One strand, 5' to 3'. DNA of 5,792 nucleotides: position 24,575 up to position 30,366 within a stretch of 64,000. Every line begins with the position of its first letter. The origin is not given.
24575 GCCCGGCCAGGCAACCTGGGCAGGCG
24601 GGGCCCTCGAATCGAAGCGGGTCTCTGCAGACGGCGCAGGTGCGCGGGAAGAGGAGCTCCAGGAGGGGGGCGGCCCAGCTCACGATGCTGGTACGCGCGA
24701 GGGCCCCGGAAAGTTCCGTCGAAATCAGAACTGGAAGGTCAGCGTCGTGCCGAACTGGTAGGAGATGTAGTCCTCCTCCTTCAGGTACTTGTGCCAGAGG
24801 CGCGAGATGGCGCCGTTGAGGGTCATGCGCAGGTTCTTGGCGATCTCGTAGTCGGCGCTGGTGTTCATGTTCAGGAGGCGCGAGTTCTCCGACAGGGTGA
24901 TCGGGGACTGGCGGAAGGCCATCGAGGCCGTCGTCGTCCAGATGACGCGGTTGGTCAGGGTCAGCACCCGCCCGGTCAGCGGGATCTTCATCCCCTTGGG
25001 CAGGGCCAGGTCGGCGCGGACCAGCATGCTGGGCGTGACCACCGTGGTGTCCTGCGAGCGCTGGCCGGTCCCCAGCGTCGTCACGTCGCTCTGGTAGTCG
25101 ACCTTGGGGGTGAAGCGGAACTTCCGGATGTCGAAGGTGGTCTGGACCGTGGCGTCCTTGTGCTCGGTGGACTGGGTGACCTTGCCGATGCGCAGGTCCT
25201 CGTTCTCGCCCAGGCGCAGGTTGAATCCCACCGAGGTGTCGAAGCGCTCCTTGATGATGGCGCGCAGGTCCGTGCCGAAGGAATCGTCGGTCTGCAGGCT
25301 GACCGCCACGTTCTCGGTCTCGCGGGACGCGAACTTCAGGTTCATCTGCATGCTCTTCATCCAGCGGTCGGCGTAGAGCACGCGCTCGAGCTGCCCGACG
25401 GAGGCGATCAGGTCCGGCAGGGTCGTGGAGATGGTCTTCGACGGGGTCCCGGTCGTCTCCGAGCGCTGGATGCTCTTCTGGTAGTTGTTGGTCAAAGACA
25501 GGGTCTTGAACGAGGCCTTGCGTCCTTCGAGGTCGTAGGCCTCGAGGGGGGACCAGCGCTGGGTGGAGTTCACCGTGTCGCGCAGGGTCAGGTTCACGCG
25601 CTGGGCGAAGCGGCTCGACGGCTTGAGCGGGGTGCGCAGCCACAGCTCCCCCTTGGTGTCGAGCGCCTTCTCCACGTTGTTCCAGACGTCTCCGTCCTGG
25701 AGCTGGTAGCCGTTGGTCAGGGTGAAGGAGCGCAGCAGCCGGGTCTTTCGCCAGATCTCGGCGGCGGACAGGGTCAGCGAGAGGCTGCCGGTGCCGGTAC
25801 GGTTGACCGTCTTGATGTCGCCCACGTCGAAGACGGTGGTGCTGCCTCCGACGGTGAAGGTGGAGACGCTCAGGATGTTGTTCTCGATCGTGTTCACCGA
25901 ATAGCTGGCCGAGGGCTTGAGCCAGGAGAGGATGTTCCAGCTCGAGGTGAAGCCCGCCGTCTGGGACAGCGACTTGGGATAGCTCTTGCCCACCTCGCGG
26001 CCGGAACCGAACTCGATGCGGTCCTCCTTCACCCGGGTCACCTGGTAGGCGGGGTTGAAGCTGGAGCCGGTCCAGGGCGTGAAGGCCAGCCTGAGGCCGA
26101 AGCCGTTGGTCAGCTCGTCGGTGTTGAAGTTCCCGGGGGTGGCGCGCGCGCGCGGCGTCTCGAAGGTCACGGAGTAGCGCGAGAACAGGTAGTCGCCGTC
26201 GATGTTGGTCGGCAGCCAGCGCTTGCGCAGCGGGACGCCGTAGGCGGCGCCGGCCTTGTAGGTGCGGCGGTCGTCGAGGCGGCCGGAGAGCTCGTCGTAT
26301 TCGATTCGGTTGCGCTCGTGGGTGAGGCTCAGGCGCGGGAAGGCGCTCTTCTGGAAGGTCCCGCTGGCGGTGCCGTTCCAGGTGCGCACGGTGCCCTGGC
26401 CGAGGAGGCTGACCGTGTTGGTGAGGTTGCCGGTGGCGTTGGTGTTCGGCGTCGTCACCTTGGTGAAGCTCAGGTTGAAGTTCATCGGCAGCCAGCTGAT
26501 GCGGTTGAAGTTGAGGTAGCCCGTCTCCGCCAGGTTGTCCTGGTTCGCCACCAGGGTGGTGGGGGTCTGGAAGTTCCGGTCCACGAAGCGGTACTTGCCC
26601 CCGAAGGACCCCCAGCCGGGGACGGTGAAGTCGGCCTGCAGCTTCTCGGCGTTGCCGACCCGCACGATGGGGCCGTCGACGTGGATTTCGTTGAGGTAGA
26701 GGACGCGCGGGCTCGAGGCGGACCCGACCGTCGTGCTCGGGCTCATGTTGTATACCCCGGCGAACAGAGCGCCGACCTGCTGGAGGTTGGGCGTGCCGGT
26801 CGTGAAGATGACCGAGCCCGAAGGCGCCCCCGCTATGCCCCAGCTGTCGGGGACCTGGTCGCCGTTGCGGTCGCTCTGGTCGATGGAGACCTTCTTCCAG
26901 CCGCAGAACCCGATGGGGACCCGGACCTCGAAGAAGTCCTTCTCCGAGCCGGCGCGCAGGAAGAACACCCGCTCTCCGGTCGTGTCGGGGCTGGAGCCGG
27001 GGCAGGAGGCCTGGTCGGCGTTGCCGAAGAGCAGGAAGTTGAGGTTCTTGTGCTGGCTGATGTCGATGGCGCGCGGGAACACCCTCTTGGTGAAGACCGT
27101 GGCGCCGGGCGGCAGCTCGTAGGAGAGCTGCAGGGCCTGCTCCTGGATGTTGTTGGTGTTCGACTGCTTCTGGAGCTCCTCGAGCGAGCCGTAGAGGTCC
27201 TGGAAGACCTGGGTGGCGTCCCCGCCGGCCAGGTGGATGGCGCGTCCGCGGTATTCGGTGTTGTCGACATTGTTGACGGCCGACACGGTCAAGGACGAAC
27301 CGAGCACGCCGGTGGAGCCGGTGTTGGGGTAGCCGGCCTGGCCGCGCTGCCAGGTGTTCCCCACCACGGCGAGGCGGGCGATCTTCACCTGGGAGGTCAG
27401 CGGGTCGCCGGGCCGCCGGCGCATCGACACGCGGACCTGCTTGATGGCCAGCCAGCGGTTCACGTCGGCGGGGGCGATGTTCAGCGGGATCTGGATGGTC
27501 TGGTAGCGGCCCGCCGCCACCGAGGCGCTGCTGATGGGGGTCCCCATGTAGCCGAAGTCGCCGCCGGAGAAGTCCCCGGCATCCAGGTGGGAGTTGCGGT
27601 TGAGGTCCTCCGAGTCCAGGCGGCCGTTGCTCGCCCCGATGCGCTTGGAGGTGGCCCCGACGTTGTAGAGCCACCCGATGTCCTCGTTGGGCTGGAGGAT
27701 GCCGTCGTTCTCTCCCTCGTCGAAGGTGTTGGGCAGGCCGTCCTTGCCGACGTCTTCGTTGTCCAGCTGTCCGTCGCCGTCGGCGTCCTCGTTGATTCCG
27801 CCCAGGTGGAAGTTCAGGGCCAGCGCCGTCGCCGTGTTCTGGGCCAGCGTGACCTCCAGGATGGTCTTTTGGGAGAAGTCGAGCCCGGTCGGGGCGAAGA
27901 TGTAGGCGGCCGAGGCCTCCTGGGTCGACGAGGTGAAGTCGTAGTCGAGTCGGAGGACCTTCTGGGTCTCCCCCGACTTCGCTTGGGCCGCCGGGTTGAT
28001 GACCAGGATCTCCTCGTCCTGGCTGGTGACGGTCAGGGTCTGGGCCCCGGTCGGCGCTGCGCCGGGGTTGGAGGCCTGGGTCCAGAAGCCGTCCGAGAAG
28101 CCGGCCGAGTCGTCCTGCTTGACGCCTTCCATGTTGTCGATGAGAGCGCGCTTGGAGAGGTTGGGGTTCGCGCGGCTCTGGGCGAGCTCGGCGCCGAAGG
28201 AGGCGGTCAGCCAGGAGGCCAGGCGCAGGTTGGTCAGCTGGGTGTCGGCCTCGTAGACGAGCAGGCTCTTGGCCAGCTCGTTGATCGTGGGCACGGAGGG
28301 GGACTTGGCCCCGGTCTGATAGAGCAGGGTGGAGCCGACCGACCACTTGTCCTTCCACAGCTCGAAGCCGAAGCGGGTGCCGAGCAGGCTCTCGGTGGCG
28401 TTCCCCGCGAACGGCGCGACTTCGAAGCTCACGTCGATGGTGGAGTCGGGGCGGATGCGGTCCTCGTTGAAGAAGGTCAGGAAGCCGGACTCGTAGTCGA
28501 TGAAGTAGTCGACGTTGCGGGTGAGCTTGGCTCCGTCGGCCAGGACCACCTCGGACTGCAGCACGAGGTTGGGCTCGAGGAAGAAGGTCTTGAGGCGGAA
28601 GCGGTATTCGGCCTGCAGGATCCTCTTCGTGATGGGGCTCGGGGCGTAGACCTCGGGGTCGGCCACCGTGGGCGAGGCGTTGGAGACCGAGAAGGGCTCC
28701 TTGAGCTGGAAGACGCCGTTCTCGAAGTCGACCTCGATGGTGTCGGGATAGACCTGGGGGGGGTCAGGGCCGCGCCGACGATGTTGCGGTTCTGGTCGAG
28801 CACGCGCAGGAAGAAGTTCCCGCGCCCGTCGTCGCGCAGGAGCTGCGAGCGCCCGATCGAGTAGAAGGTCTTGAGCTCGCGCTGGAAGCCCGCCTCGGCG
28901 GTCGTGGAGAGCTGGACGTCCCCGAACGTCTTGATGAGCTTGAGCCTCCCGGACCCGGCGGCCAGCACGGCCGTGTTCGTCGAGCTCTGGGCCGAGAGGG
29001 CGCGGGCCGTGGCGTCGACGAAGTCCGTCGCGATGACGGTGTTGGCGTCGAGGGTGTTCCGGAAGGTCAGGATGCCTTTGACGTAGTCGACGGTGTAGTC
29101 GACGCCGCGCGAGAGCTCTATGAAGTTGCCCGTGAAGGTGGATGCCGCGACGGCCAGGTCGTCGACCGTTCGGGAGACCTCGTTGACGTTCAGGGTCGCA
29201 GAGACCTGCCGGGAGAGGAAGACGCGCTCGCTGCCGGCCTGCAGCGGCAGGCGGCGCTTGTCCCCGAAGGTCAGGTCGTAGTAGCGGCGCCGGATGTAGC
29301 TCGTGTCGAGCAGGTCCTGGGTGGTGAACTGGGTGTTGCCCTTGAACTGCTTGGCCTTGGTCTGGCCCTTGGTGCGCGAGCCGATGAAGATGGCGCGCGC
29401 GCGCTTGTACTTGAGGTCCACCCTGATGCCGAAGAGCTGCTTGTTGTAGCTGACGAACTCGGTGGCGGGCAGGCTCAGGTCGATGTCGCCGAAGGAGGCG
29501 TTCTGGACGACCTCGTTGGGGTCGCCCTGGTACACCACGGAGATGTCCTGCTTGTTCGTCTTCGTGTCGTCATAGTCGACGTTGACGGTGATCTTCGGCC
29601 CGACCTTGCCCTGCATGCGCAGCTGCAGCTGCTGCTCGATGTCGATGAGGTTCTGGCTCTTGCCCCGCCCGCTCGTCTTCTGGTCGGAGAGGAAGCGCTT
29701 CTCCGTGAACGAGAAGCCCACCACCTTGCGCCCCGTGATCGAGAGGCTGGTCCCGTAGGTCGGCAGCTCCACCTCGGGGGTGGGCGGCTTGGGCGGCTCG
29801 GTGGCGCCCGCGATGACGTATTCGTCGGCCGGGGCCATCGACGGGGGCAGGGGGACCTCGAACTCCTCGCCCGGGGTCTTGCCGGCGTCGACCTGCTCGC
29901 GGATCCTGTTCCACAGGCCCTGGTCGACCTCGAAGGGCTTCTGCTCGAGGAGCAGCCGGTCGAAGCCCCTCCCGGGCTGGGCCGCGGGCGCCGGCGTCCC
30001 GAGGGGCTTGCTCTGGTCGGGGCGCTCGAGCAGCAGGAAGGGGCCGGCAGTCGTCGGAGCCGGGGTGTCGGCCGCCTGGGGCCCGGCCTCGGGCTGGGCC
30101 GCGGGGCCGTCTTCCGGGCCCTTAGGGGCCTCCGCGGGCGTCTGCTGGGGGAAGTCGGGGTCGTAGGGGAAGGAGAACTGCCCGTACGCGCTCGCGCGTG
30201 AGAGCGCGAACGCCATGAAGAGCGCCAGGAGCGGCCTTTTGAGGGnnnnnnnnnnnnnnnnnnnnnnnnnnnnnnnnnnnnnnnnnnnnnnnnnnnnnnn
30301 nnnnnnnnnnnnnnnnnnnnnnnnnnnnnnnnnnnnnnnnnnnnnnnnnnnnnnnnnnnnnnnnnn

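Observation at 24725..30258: Roughly 1,850-aa outer-membrane barrel gene interrupted exactly at a G8/C8 homopolymer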

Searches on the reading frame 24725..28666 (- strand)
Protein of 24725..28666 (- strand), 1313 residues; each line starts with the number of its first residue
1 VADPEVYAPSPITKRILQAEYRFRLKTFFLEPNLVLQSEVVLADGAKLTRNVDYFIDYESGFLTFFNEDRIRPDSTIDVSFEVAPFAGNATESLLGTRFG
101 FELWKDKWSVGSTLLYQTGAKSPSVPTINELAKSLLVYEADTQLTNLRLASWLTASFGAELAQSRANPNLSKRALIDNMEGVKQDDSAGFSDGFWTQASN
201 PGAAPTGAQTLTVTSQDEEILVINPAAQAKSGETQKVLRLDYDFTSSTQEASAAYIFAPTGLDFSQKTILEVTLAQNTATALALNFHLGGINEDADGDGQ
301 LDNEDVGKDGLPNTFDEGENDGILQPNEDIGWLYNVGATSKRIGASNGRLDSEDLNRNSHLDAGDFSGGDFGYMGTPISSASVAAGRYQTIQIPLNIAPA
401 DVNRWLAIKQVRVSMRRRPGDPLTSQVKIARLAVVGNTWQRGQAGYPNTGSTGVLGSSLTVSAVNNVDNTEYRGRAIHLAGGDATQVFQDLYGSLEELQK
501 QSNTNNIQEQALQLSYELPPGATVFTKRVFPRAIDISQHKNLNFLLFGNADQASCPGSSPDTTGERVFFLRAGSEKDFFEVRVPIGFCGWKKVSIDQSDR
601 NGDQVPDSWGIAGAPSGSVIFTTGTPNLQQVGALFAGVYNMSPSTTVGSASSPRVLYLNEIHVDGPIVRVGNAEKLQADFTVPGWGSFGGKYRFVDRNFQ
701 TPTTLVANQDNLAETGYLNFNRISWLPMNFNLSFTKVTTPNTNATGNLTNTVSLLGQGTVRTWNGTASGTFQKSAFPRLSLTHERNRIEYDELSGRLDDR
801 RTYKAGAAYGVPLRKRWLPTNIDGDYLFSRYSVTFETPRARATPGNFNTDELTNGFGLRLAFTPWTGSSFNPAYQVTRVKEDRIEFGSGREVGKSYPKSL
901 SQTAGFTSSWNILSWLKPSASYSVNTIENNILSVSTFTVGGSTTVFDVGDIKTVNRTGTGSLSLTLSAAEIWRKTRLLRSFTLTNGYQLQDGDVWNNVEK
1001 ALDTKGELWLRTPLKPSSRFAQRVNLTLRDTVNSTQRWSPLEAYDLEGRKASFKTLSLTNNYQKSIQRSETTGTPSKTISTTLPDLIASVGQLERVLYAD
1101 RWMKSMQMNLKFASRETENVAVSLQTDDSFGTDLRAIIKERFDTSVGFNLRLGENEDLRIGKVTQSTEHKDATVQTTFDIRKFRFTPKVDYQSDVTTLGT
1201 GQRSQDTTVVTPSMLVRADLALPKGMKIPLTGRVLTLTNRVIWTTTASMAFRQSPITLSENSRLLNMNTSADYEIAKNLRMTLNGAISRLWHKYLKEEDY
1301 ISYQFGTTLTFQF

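Call 44: find_encoding_contigs(protein=window:24725-28666:-, flank=10000, max_places=6)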
Protein window:24725-28666:- (1313 aa): no gene with exactly this product is on record in the collection.

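Call 68: predict_structure(alignment_id=A2)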
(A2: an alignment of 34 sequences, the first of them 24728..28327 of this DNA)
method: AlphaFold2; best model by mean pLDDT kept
length: 1200 residues; sequences in the alignment: 34
mean_pLDDT: 74.5   pTM: 0.46
mean pLDDT of the five models: 74.5, 73.9, 73.6, 72.9, 59.1
residues with pLDDT >= 90: 219; 70-90: 581; 50-70: 254; < 50: 146
segments of 3 or more residues with pLDDT < 50: 1-9, 17-22, 181-241, 252-255, 259-268, 284-287, 533-537, 588-594, 628-643, 1120-1122, 1183-1186, 1193-1200
pLDDT, mean of each block of 10 residues (from residue 1): 37 50 62 86 86 58 66 78 62 62 83 65 84 67 71 75 68 63 45 41 45 41 38 36 52 50 46 71 52 68 70 83 77 64 74 71 79 81 69 72 80 75 75 79 59 84 81 86 75 75 83 69 80 52 85 74 91 92 63 63 90 90 69 36 69 91 86 82 87 90 89 95 79 87 94 90 93 78 91 90 89 89 73 86 91 82 81 90 85 74 83 88 80 61 83 80 79 77 79 87 86 91 84 92 86 93 87 92 86 90 78 49 62 88 78 80 63 76 52 45
secondary structure, 60 per line:
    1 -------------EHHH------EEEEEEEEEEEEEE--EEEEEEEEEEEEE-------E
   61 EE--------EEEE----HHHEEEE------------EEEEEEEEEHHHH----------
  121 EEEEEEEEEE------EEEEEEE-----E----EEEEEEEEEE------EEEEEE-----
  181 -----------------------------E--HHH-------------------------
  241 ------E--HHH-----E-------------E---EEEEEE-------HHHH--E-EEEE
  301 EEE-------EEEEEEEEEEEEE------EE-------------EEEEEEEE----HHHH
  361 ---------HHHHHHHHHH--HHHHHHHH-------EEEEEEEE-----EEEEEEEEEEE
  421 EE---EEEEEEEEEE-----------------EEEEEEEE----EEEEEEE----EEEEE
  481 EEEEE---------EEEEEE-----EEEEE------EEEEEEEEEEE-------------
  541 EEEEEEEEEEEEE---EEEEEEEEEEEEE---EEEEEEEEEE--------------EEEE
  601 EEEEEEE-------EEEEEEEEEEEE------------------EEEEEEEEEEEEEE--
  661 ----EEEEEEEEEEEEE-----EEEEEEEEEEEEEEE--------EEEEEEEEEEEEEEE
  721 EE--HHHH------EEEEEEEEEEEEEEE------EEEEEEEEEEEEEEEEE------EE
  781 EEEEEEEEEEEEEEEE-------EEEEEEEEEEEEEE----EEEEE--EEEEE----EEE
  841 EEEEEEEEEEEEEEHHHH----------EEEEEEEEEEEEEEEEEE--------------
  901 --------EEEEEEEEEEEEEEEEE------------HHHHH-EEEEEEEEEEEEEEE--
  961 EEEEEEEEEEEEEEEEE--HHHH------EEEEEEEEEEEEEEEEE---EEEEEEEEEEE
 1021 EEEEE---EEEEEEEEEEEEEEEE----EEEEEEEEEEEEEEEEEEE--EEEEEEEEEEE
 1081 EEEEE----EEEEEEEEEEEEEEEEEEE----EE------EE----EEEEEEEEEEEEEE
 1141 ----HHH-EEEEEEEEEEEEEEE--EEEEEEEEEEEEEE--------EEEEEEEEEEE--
elements in order (helices of 4 or more, strands of 3 or more residues): E24-37 E40-52 E60-62 E71-74 E82-85 E98-106 H107-110 E121-130 E137-143 E154-163 E170-175 E276-281 H289-292 E297-303 E311-323 E345-352 H357-360 H370-379 H382-389 E397-404 E410-422 E426-435 E453-460 E465-471 E476-485 E495-500 E506-510 E517-527 E541-553 E557-569 E573-582 E597-607 E615-626 E645-658 E665-677 E683-697 E706-722 H725-728 E735-749 E756-772 E779-796 E804-817 E822-826 E829-833 E838-854 H855-858 E869-886 E909-925 H938-942 E944-958 E961-977 H980-983 E990-1006 E1010-1025 E1029-1044 E1049-1067 E1070-1085 E1090-1108 E1127-1140 E1149-1163 E1166-1179 E1188-1198

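Call 70: fold_search(model_id=the predicted structure, library=pdb)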
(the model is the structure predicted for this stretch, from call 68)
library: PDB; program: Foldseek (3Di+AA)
matches with E <= 10: 693; with E <= 0.001: 41
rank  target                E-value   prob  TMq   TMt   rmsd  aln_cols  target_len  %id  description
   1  8gl8_A                3.6e-33  1.00  0.52  0.30  13.1      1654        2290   12  The Type 9 Secretion System Extended Translocon - SprA-PorV-PPI-RemZ-SkpA-SprE complex (released 2024-01-31)
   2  8gl6_A                2.3e-31  1.00  0.53  0.32  16.0      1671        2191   12  The Type 9 Secretion System in vitro assembled, RemA-CTD substrate bound complex (released 2024-01-31)
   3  6h3i_A                8.0e-27  1.00  0.54  0.33  12.1      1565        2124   12  Structural snapshots of the Type 9 protein translocon (released 2018-11-07)
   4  6h3j_A                9.9e-25  1.00  0.52  0.34  14.8      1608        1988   12  Structural snapshots of the Type 9 protein translocon Plug-complex (released 2018-11-07)
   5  5fq6_I                1.6e-05  1.00  0.12  0.14  26.3       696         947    8  Crystal structure of the SusCD complex BT2261-2264 from Bacteroides thetaiotaomicron (released 2016-12-21)
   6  6a48                  1.7e-05  0.75  0.07  0.11  28.5       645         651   10  Crystal structure of reelin N-terminal region (released 2019-06-19)
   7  7zgx_A                3.3e-05  1.00  0.24  0.30  24.0       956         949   10  S-layer Deinoxanthin Binding Complex, C1 symmetry (released 2022-07-13)
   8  5fq6_M                3.3e-05  1.00  0.12  0.14  26.3       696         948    8  Crystal structure of the SusCD complex BT2261-2264 from Bacteroides thetaiotaomicron (released 2016-12-21)
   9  5fq7_D                4.4e-05  1.00  0.11  0.14  25.9       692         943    8  Crystal structure of the SusCD complex BT2261-2264 from Bacteroides thetaiotaomicron (released 2016-12-21)
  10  9vla_A                6.7e-05  0.47  0.07  0.12  36.4       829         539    8  Crystal structure of PNGase Bb in complex with MUXF glycopeptide (released 2026-02-18)
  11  6sln_A                8.5e-05  1.00  0.13  0.16  25.1       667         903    7  Structure of the RagAB peptide transporter (released 2020-05-20)
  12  5fq6_B                9.4e-05  0.99  0.11  0.14  26.4       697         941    7  Crystal structure of the SusCD complex BT2261-2264 from Bacteroides thetaiotaomicron (released 2016-12-21)
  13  8agd_A                1.1e-04  1.00  0.24  0.26  24.2       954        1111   11  Full SDBC and SOD assembly (released 2023-04-12)
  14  9i95_A                1.2e-04  1.00  0.16  0.29  17.6       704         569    9  Cryo-EM structure of Shigella flexneri LptDE bound by a Bicyclic peptide molecule (Compound 4) (released 2025-10-15)
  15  6r2q_B                1.3e-04  1.00  0.19  0.32  17.6       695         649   10  Structure of the Mtr complex (released 2020-04-22)
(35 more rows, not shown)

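Call 72: find_encoding_contigs(protein=window:24725-28432:-, flank=10000, max_places=6)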
Protein window:24725-28432:- (1235 aa): no gene with exactly this product is on record in the collection.

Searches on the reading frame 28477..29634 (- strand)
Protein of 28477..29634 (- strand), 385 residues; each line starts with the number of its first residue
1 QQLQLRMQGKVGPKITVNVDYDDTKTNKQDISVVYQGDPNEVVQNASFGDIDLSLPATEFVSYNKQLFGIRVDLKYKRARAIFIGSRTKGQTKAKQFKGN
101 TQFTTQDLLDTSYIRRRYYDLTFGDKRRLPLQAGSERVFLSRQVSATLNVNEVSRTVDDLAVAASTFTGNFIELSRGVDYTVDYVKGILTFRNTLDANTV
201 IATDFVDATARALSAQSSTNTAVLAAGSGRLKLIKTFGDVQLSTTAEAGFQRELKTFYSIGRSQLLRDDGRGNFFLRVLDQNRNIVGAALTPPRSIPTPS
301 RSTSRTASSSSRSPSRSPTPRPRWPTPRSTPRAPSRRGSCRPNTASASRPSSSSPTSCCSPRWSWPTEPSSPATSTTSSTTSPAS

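Call 47: find_encoding_contigs(protein=window:28477-29634:-, flank=10000, max_places=6)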
Protein window:28477-29634:- (385 aa): no gene with exactly this product is on record in the collection.

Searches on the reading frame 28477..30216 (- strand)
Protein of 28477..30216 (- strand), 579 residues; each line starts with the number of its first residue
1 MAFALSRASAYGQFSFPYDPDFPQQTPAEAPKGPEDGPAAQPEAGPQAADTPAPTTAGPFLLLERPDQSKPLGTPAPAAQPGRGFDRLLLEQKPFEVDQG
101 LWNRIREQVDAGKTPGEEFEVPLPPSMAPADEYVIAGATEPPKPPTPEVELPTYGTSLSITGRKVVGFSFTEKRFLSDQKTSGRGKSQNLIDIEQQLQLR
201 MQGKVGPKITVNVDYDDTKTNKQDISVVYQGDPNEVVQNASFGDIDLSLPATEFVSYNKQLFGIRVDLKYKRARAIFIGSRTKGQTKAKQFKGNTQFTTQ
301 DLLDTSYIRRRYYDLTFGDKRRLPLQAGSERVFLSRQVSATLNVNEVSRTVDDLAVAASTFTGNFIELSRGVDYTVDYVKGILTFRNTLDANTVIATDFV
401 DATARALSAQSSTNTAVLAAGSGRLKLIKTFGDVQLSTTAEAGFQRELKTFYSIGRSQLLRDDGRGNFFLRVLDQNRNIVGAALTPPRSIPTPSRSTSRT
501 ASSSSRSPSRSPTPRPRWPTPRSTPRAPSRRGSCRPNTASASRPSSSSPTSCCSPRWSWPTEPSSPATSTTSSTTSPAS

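Call 43: find_encoding_contigs(protein=window:28477-30216:-, flank=10000, max_places=6)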
Protein window:28477-30216:- (579 aa): no gene with exactly this product is on record in the collection.

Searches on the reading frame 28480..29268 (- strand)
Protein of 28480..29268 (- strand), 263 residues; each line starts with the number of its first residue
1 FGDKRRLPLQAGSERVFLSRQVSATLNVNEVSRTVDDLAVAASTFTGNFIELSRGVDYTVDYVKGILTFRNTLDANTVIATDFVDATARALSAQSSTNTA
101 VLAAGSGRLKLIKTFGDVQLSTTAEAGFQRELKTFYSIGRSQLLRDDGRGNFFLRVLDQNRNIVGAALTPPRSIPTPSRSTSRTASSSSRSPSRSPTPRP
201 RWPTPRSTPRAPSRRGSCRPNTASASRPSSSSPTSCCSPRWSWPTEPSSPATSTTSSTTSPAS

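Call 46: find_homologous_proteins(query=window:28480-29268:-, max_evalue=1e-10)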
Query window:28480-29268:- (263 aa): 2 proteins with E <= 1e-10 among 8000 candidates.
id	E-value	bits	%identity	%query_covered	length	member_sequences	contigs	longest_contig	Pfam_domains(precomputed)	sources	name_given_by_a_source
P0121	5.9e-27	113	37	79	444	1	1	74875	-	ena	-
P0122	7.0e-19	86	77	24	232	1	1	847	-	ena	-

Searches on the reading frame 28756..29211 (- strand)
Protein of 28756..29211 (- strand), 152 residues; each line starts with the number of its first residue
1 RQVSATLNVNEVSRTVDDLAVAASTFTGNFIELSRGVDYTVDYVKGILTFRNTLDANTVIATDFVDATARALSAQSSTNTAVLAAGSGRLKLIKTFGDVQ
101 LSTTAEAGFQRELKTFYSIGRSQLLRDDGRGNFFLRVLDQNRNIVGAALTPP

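Call 48: find_homologous_proteins(query=window:28756-29211:-, max_evalue=0.00001)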
Query window:28756-29211:-: 318 candidates shared short words with the query, none scored E <= 0.00001.
